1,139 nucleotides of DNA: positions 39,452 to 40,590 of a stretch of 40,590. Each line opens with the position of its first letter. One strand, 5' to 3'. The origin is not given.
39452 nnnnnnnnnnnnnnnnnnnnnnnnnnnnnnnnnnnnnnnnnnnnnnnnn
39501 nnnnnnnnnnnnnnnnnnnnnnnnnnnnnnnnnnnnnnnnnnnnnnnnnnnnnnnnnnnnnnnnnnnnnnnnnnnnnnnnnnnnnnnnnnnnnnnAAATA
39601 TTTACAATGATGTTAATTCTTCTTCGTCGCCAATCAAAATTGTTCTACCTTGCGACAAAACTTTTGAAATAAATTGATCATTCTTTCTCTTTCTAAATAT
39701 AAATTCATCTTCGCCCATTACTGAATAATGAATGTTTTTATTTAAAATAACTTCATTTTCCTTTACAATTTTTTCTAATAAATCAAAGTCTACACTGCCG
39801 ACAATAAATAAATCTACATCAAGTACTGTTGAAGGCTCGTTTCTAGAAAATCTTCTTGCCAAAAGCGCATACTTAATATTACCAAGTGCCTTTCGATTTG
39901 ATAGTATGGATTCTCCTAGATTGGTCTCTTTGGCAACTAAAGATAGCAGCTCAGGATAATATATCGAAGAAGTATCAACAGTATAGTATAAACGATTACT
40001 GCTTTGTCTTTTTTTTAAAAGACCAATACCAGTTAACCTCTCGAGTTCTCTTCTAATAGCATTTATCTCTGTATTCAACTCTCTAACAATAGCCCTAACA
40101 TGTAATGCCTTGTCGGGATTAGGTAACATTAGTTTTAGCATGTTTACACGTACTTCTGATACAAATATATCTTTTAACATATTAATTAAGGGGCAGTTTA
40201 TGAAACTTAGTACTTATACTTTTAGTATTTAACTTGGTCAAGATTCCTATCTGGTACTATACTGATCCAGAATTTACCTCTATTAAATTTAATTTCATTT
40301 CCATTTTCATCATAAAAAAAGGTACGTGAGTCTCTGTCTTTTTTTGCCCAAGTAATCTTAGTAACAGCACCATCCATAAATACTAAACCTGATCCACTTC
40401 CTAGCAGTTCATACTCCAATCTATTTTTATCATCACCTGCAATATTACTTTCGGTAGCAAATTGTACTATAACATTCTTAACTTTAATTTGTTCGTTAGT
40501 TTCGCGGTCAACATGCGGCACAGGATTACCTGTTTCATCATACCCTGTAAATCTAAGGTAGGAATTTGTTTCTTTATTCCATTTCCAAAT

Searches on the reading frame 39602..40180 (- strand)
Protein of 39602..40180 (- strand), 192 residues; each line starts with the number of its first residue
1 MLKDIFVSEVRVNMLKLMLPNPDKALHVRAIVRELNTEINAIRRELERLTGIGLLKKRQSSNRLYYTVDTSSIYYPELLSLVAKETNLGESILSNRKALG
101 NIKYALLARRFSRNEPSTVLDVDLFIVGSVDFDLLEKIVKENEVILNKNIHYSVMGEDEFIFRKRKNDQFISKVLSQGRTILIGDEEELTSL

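Call 7: search_protein_families(library=pfam, proteins=[window:39602-40180:-], max_evalue=0.01)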
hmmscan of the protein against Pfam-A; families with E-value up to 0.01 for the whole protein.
window:39602-40180:- (192 aa): 0 families

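Call 56: search_protein_families(library=pfam, proteins=[window:39602-40180:-], max_evalue=1)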
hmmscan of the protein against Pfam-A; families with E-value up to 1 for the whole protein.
window:39602-40180:- (192 aa): 6 families
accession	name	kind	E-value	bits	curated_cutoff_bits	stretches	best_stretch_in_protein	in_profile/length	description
PF08100.18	Dimerisation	-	0.012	15.9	25.6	1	20-74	35-90/93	O-methyltransferase dimerisation domain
PF24033.1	DUF7342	-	0.013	15.9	31.6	1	29-86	21-78/150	Family of unknown function (DUF7342)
PF01978.25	TrmB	-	0.019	15.2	25.6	1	25-70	22-67/68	Sugar-specific transcriptional regulator TrmB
PF24999.1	LAMB4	-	0.087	13.1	27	1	35-57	37-57/66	Laminin subunit beta-4-like domain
PF23305.1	DUF7082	-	0.093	12.9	27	1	36-68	92-124/155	Domain of unknown function (DUF7082)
PF25212.1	HVO_A0114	-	0.13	12.5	27.6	1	9-65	22-78/84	HVO_A0114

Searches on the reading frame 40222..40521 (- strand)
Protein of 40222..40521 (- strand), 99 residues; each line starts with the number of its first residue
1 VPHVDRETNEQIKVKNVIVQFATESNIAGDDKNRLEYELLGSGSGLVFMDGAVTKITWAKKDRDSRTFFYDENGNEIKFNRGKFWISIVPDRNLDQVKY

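Call 7: search_protein_families(library=pfam, proteins=[window:40222-40521:-], max_evalue=0.01)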
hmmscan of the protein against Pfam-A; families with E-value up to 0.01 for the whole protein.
window:40222-40521:- (99 aa): 1 family
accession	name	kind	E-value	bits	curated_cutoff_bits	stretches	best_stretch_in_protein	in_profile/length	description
PF17479.7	DUF3048_C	-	2.7e-26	92.6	25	1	2-86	30-114/114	Protein of unknown function (DUF3048) C-terminal domain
